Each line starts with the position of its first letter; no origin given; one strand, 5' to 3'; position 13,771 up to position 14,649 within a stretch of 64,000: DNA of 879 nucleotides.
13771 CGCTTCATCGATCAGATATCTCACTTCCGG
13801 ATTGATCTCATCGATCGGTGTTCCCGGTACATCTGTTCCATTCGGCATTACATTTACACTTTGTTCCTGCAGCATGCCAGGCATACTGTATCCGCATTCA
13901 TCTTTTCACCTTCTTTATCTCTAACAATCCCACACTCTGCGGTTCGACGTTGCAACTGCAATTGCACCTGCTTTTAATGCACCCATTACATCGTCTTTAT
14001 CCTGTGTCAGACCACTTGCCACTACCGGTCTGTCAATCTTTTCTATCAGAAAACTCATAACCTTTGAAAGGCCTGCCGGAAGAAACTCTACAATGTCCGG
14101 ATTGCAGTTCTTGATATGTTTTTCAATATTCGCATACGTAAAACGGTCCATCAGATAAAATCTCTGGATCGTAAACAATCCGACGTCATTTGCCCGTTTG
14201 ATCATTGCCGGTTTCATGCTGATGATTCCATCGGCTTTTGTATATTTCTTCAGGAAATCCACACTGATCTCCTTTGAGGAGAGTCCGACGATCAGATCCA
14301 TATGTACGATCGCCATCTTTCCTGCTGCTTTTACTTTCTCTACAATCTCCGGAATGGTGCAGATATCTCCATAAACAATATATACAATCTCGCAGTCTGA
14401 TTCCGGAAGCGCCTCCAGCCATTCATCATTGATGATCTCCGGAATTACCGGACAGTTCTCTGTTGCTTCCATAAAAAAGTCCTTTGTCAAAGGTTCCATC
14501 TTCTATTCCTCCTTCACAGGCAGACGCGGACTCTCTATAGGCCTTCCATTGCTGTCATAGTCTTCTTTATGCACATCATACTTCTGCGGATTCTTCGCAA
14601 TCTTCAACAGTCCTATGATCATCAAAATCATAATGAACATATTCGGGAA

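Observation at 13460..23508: One leader-RNA design in three copies defines a regulon around a GlpP-family antiterminator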

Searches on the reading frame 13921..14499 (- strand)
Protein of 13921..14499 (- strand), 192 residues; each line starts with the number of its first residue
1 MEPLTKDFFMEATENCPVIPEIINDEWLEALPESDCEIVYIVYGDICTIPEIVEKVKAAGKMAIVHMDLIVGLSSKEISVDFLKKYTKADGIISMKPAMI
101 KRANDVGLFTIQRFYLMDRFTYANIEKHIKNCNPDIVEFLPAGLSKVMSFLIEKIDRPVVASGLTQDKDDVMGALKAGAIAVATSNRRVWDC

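Call 4: search_protein_families(library=pfam, proteins=[window:13921-14499:-])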
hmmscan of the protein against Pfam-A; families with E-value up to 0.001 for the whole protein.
window:13921-14499:- (192 aa): 1 family
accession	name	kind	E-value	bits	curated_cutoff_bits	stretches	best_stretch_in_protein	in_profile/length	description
PF04309.18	G3P_antiterm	-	1.8e-57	194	27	1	18-190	1-173/173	Glycerol-3-phosphate responsive antiterminator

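Call 15: find_homologous_proteins(query=window:13921-14499:-)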
Query window:13921-14499:- (192 aa): 304 proteins with E <= 0.001 among 441 candidates; the best 120 are listed.
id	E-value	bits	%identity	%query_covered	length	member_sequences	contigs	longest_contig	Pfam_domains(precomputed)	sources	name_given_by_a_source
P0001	8.6e-123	425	100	100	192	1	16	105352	PF04309.19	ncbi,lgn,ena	-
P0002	2.4e-122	424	99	100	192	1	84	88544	PF04309.19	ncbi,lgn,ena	-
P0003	5.6e-122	422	99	100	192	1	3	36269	PF04309.19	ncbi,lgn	-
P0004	6.1e-122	422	99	100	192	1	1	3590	PF04309.19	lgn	-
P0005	9.3e-122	422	99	100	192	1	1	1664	PF04309.19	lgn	-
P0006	4.2e-121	420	98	100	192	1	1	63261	PF04309.19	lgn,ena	-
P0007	4.5e-121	419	99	100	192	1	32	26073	PF04309.19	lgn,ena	-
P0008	6.2e-121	419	99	100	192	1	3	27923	PF04309.19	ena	-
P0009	8.4e-121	419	98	100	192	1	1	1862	PF04309.19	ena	-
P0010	1.1e-120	418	98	100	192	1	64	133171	PF04309.19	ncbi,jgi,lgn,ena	-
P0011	1.2e-120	418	98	100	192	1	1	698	PF04309.19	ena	-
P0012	4.0e-120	416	97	100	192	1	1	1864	PF04309.19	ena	-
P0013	4.3e-120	416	98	100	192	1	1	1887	PF04309.19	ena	-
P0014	5.1e-120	416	97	100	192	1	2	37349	PF04309.19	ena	-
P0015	8.4e-120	415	97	100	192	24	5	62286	PF04309.19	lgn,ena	-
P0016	1.2e-119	415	98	100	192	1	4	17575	PF04309.19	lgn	-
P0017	1.2e-118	412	98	100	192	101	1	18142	PF04309.19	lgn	-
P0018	2.3e-118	411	97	100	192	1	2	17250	PF04309.19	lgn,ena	-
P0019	2.6e-118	410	98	100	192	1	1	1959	PF04309.19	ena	-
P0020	2.9e-118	410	95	100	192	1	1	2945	PF04309.19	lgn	-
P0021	3.3e-118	410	97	100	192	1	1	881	PF04309.19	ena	-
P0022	7.3e-118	409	95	100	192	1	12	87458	PF04309.19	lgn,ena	-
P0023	1.9e-117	408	95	100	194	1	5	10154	PF04309.19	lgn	-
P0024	6.3e-117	406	95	100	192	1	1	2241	PF04309.19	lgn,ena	-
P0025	1.0e-116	405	95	100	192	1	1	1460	PF04309.19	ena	-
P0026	2.0e-115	401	95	100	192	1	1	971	PF04309.19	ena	-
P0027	2.1e-115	401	94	100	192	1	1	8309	PF04309.19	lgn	-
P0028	3.4e-114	397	93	100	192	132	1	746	PF04309.19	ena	-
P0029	5.0e-114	397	93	100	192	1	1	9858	PF04309.19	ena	-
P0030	5.0e-114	397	93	100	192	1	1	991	PF04309.19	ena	-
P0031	1.7e-113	395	93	100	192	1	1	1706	PF04309.19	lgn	-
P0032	1.2e-112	392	92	100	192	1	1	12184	PF04309.19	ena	-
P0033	5.1e-100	351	80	98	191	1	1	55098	PF04309.19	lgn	-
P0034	1.5e-99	349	78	100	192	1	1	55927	PF04309.19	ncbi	ncbi:MAG: glycerol-3-phosphate responsive antiterminator [Lachnospiraceae bacterium]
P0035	1.8e-99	349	78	100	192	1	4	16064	PF04309.19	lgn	-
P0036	4.0e-99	348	78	100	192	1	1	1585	PF04309.19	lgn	-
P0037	3.3e-98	345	78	100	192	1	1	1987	PF04309.19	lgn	-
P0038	5.1e-97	341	80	100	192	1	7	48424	PF04309.19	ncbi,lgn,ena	-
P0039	5.6e-97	341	78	100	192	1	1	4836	PF04309.19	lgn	-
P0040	7.7e-97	340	79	98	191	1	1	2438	PF04309.19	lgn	-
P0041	1.5e-96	340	77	100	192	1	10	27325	PF04309.19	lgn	-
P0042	3.1e-96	339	77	100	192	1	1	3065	PF04309.19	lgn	-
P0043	3.6e-96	338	79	100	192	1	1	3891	PF04309.19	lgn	-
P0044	5.6e-96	338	79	100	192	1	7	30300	PF04309.19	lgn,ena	-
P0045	1.5e-95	336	78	98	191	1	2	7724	PF04309.19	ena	-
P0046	2.0e-95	336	77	98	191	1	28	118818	PF04309.19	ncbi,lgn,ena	-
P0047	3.4e-95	335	77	100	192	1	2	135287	PF04309.19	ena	-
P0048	8.5e-95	334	76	98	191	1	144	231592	PF04309.19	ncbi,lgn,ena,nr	ncbi:MAG: glycerol-3-phosphate responsive antiterminator [Dorea sp.]|nr:hypothetical protein C817_04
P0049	1.0e-94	334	76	100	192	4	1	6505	PF04309.19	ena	-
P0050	1.2e-94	333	76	98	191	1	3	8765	PF04309.19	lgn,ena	-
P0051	1.6e-94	333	75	98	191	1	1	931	PF04309.19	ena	-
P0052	2.1e-94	333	73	100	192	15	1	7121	PF04309.19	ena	-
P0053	3.1e-94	332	75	98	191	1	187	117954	PF04309.19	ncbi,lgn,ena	-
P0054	3.1e-94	332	76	98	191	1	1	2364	PF04309.19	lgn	-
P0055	3.5e-94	332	77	100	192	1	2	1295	PF04309.19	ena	-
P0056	4.2e-94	332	75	98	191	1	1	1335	PF04309.19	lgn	-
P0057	5.8e-94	331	75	98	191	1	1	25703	PF04309.19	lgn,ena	-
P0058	6.0e-94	331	75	98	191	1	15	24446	PF04309.19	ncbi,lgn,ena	-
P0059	6.1e-94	331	74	100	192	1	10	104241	PF04309.19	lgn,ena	-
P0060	6.9e-94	331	77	98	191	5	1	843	PF04309.19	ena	-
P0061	7.9e-94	331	74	100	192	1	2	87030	PF04309.19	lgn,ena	-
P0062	8.9e-94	331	74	100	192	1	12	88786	PF04309.19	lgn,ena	-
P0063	9.4e-94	330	74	100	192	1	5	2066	PF04309.19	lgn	-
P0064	1.1e-93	330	74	100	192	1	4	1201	PF04309.19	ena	-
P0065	1.6e-93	330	76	97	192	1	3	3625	PF04309.19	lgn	-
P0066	1.7e-93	330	75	98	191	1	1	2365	PF04309.19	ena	-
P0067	1.7e-93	330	74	100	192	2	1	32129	PF04309.19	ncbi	-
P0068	1.8e-93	330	75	98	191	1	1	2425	PF04309.19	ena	-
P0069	1.9e-93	329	74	100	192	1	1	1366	PF04309.19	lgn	-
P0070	1.9e-93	329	76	100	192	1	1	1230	PF04309.19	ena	-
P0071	2.4e-93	329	76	100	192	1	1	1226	PF04309.19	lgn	-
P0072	3.1e-93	329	74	100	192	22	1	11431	PF04309.19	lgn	-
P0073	3.8e-93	328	74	100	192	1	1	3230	PF04309.19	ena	-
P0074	4.2e-93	328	75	98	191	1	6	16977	PF04309.19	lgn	-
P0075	8.9e-93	327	74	100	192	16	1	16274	PF04309.19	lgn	-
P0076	1.2e-92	327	76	98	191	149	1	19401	PF04309.19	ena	-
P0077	2.5e-92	326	74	98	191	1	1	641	PF04309.19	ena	-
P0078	2.6e-92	326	76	98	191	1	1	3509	PF04309.19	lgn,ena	-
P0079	2.8e-92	326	73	100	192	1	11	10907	PF04309.19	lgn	-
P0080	3.1e-92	325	76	98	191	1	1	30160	PF04309.19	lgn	-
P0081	4.8e-92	325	76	96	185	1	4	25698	PF04309.19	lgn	-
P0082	7.2e-92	324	74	100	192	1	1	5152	PF04309.19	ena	-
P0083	8.6e-92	324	74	98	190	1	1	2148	PF04309.19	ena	-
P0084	1.4e-91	323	74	100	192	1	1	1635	PF04309.19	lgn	-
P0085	1.4e-91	323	75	98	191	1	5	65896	PF04309.19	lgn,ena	-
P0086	2.6e-91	322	74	100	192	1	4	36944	PF04309.19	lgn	-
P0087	2.6e-91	322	74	98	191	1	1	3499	PF04309.19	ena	-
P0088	2.6e-91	322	74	100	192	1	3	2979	PF04309.19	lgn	-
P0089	2.8e-91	322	72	100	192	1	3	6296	PF04309.19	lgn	-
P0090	3.9e-91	322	73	100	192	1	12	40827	PF04309.19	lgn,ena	-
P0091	4.0e-91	322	75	98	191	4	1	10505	PF04309.19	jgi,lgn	-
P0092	5.6e-91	321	73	100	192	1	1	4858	PF04309.19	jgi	jgi:glycerol uptake operon antiterminator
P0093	6.0e-91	321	74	100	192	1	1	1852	PF04309.19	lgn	-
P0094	6.1e-91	321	75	98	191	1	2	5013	PF04309.19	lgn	-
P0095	6.2e-91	321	74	100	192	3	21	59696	PF04309.19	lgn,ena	-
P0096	9.2e-91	321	72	100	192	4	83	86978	PF04309.19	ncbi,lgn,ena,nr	ncbi:MAG: glycerol-3-phosphate responsive antiterminator [Lachnospiraceae bacterium]|nr:glycerol-3-p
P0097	1.0e-90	321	73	100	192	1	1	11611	PF04309.19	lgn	-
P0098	1.2e-90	320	72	100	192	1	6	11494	PF04309.19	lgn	-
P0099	1.7e-90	320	73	98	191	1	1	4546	PF04309.19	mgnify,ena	mgnify:CR=1 FL=1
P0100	1.7e-90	320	73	100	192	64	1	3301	PF04309.19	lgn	-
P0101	2.0e-90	320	72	100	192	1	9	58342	PF04309.19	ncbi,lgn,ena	-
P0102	2.7e-90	319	70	98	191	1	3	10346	PF04309.19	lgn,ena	-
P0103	3.3e-90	319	71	100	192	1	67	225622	PF04309.19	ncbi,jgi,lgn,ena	-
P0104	4.1e-90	319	73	98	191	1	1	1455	PF04309.19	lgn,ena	-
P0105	1.1e-89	317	72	100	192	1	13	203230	PF04309.19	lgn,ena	-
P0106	1.8e-89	316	72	100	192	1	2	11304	PF04309.19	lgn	-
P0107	1.8e-89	316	72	100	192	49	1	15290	PF04309.19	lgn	-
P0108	2.1e-89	316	71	100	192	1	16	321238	PF04309.19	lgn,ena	-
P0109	2.3e-89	316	71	98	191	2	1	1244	PF04309.19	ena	-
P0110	3.1e-89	316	73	100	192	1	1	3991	PF04309.19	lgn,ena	-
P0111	3.9e-89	315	72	98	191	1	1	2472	PF04309.19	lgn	-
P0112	5.2e-89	315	70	100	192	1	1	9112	PF04309.19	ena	-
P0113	8.0e-89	314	70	100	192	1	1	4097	PF04309.19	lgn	-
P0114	1.0e-88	314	70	100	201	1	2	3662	PF04309.19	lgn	-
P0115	1.3e-88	314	72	98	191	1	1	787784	PF04309.19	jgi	jgi:glycerol uptake operon antiterminator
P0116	1.3e-88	314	71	100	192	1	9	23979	PF04309.19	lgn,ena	-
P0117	1.4e-88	314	72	98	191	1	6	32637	PF04309.19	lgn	-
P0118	2.0e-88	313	71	98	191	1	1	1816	PF04309.19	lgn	-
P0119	2.1e-88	313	70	100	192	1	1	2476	PF04309.19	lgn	-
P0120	2.3e-88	313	70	100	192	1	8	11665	PF04309.19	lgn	-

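Call 16: search_protein_families(library=ncbifam, proteins=[window:13921-14499:-])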
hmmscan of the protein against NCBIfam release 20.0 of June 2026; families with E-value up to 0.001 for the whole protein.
window:13921-14499:- (192 aa): 0 families

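Call 18: find_encoding_contigs(protein=P0048, flank=10000, max_places=4)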
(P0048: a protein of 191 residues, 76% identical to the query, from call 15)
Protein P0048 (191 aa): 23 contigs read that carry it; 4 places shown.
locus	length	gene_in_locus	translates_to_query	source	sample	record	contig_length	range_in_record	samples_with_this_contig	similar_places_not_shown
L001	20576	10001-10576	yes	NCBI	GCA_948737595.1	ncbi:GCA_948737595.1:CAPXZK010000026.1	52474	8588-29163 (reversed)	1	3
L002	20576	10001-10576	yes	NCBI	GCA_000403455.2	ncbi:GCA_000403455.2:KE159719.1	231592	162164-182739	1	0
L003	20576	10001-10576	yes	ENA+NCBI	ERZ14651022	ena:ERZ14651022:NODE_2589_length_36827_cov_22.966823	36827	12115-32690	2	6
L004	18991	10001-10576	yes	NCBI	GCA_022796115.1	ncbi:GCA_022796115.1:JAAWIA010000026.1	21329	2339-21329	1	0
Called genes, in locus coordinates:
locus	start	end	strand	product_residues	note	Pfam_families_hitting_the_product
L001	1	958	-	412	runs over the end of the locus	PF07690:MFS_1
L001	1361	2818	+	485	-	PF01565:FAD_binding_4, PF02913:FAD-oxidase_C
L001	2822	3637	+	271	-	PF01012:ETF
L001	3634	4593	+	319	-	PF00766:ETF_alpha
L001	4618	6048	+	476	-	PF01565:FAD_binding_4, PF02913:FAD-oxidase_C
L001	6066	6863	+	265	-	PF01012:ETF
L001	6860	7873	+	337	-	PF01012:ETF, PF00766:ETF_alpha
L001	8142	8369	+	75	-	-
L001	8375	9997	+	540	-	PF02028:BCCT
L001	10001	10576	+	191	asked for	PF04309:G3P_antiterm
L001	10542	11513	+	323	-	PF01937:ARMT1-like_dom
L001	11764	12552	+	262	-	PF00106:adh_short, PF08659:KR, PF13561:adh_short_C2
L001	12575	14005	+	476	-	PF00370:FGGY_N, PF02782:FGGY_C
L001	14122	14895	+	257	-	PF01975:SurE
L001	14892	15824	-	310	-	PF12833:HTH_18, PF00165:HTH_AraC (weak)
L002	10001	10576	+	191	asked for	PF04309:G3P_antiterm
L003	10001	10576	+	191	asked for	PF04309:G3P_antiterm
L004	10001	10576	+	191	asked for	PF04309:G3P_antiterm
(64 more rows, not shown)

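Call 24: search_solved_structures(query=window:13921-14499:-, show_alignments=3)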
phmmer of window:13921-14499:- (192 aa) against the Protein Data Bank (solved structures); distinct sequences matched with E-value up to 0.001: 2.
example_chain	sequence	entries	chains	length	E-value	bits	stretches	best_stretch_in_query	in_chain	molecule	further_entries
3kts_A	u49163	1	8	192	2.3e-24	89.5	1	15-191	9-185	Glycerol uptake operon antiterminator regulatory protein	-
1vkf_A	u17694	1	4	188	2.7e-15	59.9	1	28-191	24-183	glycerol uptake operon antiterminator-related protein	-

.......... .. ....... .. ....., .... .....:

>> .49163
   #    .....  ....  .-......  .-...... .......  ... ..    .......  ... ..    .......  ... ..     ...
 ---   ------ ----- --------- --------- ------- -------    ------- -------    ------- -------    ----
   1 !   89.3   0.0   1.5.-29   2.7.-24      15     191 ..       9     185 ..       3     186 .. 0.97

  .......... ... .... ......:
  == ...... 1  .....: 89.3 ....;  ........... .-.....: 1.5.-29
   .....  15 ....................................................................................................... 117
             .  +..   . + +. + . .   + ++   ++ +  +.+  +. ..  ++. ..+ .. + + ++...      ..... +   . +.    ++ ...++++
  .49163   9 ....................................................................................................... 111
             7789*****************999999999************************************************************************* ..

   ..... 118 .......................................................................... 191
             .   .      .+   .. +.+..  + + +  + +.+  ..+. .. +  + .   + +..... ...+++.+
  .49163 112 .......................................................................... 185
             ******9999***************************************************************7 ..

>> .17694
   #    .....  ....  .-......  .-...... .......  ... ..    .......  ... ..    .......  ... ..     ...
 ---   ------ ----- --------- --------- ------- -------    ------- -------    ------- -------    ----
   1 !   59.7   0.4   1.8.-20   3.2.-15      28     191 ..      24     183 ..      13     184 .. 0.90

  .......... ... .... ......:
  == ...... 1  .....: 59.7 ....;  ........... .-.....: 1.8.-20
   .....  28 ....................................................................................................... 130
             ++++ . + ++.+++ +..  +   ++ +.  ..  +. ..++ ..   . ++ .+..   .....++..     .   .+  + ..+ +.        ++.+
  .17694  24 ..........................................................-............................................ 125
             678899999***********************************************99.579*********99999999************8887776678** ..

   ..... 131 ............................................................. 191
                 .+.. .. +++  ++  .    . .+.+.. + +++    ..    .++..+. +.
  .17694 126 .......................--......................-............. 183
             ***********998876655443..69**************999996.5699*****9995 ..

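Call 25: find_encoding_contigs(protein=P0096, flank=10000, max_places=3)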
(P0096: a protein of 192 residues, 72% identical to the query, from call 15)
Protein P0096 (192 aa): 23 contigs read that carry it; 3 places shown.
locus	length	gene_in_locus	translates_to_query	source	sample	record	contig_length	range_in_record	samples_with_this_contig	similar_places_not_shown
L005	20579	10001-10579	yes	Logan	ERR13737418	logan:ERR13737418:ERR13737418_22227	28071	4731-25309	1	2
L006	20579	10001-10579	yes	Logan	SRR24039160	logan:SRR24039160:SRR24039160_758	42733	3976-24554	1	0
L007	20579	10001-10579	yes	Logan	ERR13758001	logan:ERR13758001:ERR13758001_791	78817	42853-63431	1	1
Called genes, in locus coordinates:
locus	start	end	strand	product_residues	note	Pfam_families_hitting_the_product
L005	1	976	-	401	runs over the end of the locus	PF07690:MFS_1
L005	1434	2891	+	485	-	PF01565:FAD_binding_4, PF02913:FAD-oxidase_C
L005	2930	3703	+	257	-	PF01012:ETF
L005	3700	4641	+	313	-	PF00766:ETF_alpha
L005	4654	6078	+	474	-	PF01565:FAD_binding_4, PF02913:FAD-oxidase_C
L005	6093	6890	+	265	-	PF01012:ETF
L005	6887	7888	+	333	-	PF01012:ETF, PF00766:ETF_alpha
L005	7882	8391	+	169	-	-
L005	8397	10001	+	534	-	PF02028:BCCT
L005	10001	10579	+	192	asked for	PF04309:G3P_antiterm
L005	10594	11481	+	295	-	PF01937:ARMT1-like_dom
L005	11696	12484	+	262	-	PF00106:adh_short, PF08659:KR, PF13561:adh_short_C2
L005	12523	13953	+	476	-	PF00370:FGGY_N, PF02782:FGGY_C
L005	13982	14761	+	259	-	PF01975:SurE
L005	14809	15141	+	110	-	PF12650:DUF3784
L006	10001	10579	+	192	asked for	PF04309:G3P_antiterm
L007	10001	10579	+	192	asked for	PF04309:G3P_antiterm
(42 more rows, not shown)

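Call 26: find_encoding_contigs(protein=P0103, flank=10000, max_places=3)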
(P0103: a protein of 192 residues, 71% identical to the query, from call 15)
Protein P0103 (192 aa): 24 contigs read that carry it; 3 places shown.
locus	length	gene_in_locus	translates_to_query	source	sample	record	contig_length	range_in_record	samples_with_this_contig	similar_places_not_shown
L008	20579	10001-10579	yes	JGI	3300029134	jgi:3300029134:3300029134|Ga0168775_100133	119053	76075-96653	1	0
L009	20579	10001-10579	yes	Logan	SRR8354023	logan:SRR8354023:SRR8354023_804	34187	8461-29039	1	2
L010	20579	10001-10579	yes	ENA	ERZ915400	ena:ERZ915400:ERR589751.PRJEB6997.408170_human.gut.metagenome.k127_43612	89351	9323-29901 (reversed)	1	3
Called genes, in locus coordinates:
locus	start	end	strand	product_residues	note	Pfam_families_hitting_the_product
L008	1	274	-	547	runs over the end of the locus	-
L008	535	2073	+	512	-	PF00474:SSF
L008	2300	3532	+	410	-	PF07690:MFS_1, PF12832:MFS_1_like (faint)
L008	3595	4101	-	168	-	-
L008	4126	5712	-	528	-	PF02028:BCCT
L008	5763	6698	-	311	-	PF01012:ETF, PF00766:ETF_alpha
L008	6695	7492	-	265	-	PF01012:ETF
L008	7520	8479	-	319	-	PF02913:FAD-oxidase_C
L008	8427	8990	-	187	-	-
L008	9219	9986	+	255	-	-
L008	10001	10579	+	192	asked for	PF04309:G3P_antiterm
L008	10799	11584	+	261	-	PF00106:adh_short, PF08659:KR, PF13561:adh_short_C2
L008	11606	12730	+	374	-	-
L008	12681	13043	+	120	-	PF02782:FGGY_C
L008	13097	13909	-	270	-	PF04909:Amidohydro_2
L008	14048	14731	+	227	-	PF00072:Response_reg, PF00486:Trans_reg_C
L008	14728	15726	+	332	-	-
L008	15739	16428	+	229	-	PF12654:DUF3786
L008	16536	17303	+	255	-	PF00005:ABC_tran, PF13304:AAA_21 (faint)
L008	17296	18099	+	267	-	PF02687:FtsX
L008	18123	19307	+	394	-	PF02687:FtsX (weak)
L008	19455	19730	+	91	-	-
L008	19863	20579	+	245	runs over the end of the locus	PF03591:AzlC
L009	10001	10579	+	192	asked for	PF04309:G3P_antiterm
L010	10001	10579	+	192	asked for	PF04309:G3P_antiterm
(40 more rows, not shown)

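Call 27: find_encoding_contigs(protein=P0034, flank=10000, max_places=2)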
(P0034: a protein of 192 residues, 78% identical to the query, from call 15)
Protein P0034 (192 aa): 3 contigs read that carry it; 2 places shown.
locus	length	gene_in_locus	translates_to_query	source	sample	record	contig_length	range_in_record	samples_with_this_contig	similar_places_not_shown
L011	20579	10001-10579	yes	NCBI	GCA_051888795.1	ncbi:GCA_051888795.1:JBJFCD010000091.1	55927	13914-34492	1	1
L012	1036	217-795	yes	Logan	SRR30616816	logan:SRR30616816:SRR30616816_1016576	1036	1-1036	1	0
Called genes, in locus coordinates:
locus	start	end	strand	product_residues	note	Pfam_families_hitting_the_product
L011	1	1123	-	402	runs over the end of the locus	PF07690:MFS_1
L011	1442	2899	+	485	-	PF01565:FAD_binding_4, PF02913:FAD-oxidase_C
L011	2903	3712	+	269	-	PF01012:ETF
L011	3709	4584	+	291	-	PF00766:ETF_alpha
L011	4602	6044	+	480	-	PF01565:FAD_binding_4, PF02913:FAD-oxidase_C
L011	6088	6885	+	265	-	PF01012:ETF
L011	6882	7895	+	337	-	PF01012:ETF, PF00766:ETF_alpha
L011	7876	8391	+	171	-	-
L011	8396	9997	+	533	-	PF02028:BCCT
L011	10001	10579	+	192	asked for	PF04309:G3P_antiterm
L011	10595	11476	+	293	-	PF01937:ARMT1-like_dom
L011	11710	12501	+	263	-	PF00106:adh_short, PF08659:KR, PF13561:adh_short_C2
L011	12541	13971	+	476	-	PF00370:FGGY_N, PF02782:FGGY_C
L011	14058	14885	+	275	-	PF01975:SurE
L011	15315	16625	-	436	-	PF01964:ThiC_Rad_SAM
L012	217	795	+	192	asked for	PF04309:G3P_antiterm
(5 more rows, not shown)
